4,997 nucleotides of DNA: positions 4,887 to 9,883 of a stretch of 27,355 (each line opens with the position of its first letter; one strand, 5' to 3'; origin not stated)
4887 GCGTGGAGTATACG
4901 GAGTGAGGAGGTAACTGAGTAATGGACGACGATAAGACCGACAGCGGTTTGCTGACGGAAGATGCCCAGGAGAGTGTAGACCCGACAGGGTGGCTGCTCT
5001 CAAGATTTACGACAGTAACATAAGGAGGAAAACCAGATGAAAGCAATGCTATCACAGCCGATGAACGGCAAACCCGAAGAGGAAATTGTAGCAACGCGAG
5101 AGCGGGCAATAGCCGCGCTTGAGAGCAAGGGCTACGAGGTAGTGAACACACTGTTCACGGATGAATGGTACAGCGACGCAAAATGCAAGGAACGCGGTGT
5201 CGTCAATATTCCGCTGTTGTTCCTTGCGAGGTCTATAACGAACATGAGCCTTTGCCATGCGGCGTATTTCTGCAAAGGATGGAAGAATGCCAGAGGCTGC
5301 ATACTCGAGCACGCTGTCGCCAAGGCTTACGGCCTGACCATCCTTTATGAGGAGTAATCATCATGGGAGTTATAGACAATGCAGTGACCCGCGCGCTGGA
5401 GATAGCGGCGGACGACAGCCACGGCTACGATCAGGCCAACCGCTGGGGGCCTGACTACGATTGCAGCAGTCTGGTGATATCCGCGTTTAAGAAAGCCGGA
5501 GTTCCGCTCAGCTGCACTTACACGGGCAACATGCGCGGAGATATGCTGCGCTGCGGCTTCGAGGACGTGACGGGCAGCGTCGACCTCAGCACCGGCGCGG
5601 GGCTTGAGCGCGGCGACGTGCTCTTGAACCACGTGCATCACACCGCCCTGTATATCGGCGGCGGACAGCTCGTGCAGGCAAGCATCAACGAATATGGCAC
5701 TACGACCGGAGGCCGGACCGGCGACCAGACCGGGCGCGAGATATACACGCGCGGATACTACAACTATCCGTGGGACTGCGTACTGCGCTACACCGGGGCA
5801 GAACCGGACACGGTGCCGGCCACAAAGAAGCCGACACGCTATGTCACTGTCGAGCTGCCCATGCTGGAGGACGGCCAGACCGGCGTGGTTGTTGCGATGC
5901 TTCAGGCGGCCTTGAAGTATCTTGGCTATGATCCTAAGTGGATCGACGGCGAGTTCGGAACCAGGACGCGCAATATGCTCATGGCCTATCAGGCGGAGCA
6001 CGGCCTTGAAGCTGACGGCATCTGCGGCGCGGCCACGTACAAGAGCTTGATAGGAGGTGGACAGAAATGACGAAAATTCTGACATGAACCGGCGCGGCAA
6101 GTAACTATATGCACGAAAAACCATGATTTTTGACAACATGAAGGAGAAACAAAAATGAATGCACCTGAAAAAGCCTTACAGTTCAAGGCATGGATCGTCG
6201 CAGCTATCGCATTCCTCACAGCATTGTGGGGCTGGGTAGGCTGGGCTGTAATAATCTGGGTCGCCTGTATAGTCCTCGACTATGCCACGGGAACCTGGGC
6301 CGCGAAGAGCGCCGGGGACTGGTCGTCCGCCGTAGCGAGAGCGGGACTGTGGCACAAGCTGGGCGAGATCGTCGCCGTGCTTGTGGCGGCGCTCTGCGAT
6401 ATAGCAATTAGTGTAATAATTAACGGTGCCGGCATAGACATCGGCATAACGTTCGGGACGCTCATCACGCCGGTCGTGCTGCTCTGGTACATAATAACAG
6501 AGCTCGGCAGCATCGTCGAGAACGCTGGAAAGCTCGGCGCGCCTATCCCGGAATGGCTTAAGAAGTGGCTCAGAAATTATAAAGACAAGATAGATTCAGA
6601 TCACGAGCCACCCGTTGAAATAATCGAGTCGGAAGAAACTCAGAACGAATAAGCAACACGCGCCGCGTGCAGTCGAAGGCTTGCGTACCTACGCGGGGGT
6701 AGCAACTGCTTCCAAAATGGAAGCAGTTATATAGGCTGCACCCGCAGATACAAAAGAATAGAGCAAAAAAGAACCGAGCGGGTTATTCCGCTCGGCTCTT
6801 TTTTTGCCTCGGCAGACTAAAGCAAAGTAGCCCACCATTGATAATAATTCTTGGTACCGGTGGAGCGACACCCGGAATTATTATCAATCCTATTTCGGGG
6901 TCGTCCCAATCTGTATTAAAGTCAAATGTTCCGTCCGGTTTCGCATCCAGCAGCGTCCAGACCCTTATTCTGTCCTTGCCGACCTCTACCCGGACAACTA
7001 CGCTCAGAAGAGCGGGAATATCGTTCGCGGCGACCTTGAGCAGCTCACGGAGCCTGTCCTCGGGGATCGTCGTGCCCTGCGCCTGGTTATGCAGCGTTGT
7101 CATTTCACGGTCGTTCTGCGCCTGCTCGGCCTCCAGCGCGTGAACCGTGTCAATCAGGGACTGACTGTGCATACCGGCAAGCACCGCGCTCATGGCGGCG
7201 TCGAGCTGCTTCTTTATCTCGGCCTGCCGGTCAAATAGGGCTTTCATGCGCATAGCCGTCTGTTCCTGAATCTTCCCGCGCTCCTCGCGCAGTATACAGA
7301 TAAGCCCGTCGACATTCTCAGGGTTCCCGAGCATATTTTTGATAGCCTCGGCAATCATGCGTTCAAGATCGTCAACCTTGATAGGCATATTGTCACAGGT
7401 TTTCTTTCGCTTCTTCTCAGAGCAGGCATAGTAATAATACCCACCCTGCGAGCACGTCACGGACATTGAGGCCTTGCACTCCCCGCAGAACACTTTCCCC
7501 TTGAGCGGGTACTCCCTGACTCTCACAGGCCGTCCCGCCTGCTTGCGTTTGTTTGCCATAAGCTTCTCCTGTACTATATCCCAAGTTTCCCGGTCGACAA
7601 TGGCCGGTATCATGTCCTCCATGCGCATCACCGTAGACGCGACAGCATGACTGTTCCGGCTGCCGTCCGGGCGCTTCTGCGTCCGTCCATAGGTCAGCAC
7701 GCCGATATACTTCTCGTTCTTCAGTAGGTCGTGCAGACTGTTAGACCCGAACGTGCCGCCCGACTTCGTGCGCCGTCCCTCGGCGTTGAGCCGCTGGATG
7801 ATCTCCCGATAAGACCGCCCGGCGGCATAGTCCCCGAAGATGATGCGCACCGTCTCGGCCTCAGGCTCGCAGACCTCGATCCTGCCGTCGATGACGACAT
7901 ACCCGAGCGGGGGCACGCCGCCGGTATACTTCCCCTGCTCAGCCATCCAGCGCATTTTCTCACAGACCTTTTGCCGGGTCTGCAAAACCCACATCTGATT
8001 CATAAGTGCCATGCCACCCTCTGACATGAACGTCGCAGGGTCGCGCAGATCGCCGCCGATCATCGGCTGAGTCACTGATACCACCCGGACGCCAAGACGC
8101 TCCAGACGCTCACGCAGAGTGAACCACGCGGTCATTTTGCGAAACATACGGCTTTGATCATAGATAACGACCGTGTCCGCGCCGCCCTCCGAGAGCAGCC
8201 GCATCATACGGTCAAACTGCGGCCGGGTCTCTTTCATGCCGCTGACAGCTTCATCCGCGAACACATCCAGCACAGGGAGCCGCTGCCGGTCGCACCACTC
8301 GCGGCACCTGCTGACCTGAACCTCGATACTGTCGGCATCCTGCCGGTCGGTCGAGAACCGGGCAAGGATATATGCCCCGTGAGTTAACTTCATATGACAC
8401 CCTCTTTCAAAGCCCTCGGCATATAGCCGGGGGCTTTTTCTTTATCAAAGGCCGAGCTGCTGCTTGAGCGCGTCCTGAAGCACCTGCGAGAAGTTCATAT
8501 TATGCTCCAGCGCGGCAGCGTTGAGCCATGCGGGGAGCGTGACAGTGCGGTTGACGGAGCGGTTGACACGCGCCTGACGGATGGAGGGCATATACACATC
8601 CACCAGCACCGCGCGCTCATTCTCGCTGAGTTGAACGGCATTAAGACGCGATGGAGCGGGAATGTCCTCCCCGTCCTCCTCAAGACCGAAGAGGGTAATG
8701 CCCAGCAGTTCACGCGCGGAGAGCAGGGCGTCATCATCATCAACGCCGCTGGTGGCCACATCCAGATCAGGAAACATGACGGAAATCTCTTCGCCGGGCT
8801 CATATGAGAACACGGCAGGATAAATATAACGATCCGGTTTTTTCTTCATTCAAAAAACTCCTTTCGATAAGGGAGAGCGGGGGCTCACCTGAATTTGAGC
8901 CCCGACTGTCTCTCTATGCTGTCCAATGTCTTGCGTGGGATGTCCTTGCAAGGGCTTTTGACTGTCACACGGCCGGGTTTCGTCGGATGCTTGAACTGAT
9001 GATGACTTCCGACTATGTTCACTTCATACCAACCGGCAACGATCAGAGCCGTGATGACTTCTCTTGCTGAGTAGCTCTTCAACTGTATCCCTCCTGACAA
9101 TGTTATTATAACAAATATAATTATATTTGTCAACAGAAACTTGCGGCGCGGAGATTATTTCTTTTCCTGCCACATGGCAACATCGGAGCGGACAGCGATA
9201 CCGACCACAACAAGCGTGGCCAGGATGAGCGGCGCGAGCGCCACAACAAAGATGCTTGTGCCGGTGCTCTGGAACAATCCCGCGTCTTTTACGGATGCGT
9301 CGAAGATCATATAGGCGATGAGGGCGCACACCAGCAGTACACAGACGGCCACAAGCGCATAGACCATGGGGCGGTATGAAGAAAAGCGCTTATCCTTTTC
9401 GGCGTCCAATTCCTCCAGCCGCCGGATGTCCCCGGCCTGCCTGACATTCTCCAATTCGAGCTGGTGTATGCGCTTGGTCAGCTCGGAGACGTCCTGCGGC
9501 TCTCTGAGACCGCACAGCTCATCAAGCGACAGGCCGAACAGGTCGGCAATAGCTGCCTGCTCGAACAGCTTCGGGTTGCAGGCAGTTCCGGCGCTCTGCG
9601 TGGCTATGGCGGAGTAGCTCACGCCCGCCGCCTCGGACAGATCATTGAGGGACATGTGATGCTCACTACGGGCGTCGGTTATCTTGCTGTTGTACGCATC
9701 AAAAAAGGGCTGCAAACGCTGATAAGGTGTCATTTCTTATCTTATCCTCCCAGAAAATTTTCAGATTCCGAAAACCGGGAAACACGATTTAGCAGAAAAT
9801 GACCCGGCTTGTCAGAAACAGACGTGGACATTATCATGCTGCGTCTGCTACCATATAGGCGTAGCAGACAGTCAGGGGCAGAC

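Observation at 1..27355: Synthesis: a circular, integrase- and packaging-competent-looking element that cannot build a virion alone; deletion derivative or helper-dependent mini-phage?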

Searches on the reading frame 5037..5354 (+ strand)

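Call 10: search_protein_families(library=phrogs, max_evalue=0.001, proteins=[window:5037-5354:+])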
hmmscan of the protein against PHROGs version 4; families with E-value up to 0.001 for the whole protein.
seq(106 aa): 4 families
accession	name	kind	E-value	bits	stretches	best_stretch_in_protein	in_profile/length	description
phrog_355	-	DNA, RNA and nucleotide metabolism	2.1e-19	70.9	1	1-106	75-173/249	nucleoside 2-deoxyribosyltransferase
phrog_5781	-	unknown function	3.9e-09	37.4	1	1-106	6-100/220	-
phrog_12019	-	other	1.4e-06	29.2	1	22-104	35-111/241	MazG-like pyrophosphatase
phrog_15484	-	other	4.5e-05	24.2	1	6-104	156-244/253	hydrolase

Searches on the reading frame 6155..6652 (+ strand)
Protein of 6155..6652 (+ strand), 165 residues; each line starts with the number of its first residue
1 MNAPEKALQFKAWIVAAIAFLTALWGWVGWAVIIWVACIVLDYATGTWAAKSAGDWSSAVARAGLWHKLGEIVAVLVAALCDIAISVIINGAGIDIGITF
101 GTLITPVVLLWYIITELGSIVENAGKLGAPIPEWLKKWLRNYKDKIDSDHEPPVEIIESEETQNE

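Call 36: find_encoding_contigs(protein=window:6155-6652:+, flank=6000, max_places=8)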
Protein window:6155-6652:+ (165 aa): 22 contigs read that carry it; 8 places shown.
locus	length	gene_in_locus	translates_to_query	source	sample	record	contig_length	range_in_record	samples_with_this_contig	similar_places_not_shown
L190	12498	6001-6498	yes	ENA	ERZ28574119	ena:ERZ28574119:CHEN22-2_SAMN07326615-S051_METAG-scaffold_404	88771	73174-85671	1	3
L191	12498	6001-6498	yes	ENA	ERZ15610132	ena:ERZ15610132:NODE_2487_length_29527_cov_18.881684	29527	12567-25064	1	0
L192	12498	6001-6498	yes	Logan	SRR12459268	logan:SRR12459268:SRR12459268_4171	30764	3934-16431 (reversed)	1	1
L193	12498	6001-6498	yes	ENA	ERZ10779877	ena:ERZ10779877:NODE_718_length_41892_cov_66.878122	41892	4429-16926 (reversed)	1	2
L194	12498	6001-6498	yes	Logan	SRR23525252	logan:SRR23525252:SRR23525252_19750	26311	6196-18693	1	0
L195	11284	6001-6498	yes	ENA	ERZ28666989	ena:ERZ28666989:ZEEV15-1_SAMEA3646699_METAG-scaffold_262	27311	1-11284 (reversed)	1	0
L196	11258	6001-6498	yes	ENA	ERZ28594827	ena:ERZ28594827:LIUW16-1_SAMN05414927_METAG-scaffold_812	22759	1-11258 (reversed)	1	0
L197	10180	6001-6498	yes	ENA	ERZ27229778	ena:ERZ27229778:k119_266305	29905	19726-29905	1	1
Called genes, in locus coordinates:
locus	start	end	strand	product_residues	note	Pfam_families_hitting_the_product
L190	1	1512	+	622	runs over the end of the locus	PF06605:Prophage_tail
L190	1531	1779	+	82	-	-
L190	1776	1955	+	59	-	-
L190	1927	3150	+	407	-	-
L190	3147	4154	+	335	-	-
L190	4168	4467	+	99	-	-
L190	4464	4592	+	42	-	-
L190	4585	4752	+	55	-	-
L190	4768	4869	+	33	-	-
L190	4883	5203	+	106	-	PF14359:DUF4406 (faint)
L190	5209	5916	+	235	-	PF00877:NLPC_P60 (weak), PF25309:ELLD, PF01471:PG_binding_1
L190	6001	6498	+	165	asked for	PF05105:Phage_holin_4_1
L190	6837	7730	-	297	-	PF01183:Glyco_hydro_25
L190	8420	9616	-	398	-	PF14659:Phage_int_SAM_3, PF00589:Phage_integrase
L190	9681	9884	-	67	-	PF12728:HTH_17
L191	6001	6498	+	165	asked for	PF05105:Phage_holin_4_1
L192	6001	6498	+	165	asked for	PF05105:Phage_holin_4_1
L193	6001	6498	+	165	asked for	PF05105:Phage_holin_4_1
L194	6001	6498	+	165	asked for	PF05105:Phage_holin_4_1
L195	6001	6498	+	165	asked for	PF05105:Phage_holin_4_1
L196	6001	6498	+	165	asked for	PF05105:Phage_holin_4_1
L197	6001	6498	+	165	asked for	PF05105:Phage_holin_4_1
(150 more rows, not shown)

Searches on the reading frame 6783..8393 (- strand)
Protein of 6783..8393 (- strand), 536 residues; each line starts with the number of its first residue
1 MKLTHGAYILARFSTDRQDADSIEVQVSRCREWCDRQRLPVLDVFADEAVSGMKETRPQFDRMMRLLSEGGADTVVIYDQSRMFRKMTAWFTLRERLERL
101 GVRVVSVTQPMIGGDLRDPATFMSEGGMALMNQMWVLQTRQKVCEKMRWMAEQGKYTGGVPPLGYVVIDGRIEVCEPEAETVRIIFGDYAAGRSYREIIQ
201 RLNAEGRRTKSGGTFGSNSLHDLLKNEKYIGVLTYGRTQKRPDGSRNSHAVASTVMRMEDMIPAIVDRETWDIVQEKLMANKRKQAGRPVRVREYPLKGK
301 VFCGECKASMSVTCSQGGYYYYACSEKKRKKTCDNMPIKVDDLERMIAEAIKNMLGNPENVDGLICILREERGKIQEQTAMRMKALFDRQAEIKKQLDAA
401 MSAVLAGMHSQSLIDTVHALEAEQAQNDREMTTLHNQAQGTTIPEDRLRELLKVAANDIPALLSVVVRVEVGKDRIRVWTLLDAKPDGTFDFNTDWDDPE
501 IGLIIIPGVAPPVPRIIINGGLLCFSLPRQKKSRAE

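Call 8: search_protein_families(library=pfam, max_evalue=0.01, proteins=[window:6786-8393:-])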
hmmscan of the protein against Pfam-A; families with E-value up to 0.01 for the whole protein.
seq(536 aa): 3 families
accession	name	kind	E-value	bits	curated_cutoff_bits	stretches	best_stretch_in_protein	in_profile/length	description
PF00239.26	Resolvase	-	1.2e-26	94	23.3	1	7-156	1-145/145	Resolvase, N terminal domain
PF07508.19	Recombinase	-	2.1e-22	79.7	21.1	1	178-278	3-99/102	Recombinase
PF13408.12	Zn_ribbon_recom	-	9.5e-16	58.4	25.3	1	296-352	1-58/58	Recombinase zinc beta ribbon domain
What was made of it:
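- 6783..8393 (-): Large serine integrase (536 aa). Resolvase, Recombinase and Zn_ribbon_recom domains (call 8).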

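Call 27: find_encoding_contigs(protein=window:6783-8393:-, flank=10000, max_places=10)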
Protein window:6783-8393:- (536 aa): 15 contigs read that carry it; 8 places shown.
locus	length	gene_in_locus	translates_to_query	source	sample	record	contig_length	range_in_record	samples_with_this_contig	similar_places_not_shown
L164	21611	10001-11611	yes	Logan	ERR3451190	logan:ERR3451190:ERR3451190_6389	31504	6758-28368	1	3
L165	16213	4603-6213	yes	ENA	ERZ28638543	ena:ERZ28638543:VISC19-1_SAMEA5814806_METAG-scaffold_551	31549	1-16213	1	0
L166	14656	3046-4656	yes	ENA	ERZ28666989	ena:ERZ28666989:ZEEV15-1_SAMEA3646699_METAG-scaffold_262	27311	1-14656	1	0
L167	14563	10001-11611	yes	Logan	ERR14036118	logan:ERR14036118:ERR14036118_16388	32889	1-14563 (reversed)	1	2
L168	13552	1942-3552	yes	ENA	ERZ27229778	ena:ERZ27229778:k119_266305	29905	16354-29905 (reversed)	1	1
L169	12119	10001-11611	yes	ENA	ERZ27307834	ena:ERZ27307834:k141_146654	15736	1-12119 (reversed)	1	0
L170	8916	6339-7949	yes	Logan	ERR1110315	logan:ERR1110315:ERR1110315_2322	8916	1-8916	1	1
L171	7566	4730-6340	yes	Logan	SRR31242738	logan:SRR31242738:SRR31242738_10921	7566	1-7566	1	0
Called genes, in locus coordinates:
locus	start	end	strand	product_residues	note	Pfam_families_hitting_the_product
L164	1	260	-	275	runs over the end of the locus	-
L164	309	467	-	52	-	-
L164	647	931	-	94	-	-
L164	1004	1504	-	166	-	-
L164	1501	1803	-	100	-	-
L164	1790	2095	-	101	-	-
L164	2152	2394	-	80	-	-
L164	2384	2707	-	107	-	-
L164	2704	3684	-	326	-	PF00145:DNA_methylase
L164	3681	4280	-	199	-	-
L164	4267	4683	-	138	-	PF08774:VRR_NUC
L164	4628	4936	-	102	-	-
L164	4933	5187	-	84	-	-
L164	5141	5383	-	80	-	-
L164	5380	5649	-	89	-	-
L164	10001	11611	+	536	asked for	PF00239:Resolvase, PF07508:Recombinase, PF13408:Zn_ribbon_recom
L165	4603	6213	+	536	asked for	PF00239:Resolvase, PF07508:Recombinase, PF13408:Zn_ribbon_recom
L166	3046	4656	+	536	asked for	PF00239:Resolvase, PF07508:Recombinase, PF13408:Zn_ribbon_recom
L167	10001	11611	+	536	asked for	PF00239:Resolvase, PF07508:Recombinase, PF13408:Zn_ribbon_recom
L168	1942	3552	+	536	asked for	PF00239:Resolvase, PF07508:Recombinase, PF13408:Zn_ribbon_recom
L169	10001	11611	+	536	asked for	PF00239:Resolvase, PF07508:Recombinase, PF13408:Zn_ribbon_recom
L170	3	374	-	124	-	?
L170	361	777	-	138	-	PF08774:VRR_NUC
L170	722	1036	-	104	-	-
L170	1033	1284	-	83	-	-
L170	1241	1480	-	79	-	-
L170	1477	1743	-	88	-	-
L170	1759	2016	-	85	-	-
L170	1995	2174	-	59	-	-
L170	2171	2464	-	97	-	-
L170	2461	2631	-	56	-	-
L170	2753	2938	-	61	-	-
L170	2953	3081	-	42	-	-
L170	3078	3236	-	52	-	-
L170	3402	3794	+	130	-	PF01381:HTH_3, PF12844:HTH_19, PF13560:HTH_31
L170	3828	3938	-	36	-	-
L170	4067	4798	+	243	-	-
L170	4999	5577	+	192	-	-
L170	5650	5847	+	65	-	PF07927:HicA_toxin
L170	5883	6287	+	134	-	-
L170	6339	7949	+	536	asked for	PF00239:Resolvase, PF07508:Recombinase, PF13408:Zn_ribbon_recom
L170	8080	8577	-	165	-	PF05105:Phage_holin_4_1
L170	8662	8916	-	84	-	?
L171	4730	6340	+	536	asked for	PF00239:Resolvase, PF07508:Recombinase, PF13408:Zn_ribbon_recom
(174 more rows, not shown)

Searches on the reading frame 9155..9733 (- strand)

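Call 41: search_protein_families(library=ncbifam, max_evalue=0.01, proteins=[window:9155-9733:-])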
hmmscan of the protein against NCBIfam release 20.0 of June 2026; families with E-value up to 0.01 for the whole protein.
window:9155-9733:- (192 aa): 3 families
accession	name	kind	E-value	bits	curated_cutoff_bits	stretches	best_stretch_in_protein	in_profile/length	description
NF041951.1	phage_RstR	subfamily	1.2e-05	25.5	80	1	16-85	5-74/108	RstR family transcriptional repressor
NF006015.0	PRK08154.1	subfamily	0.00076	18.7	204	1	8-103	25-121/314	anaerobic benzoate catabolism transcriptional regulator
NF010465.0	PRK13890.1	equivalog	0.0029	17.7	96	1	22-70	14-61/121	conjugal transfer protein TrbA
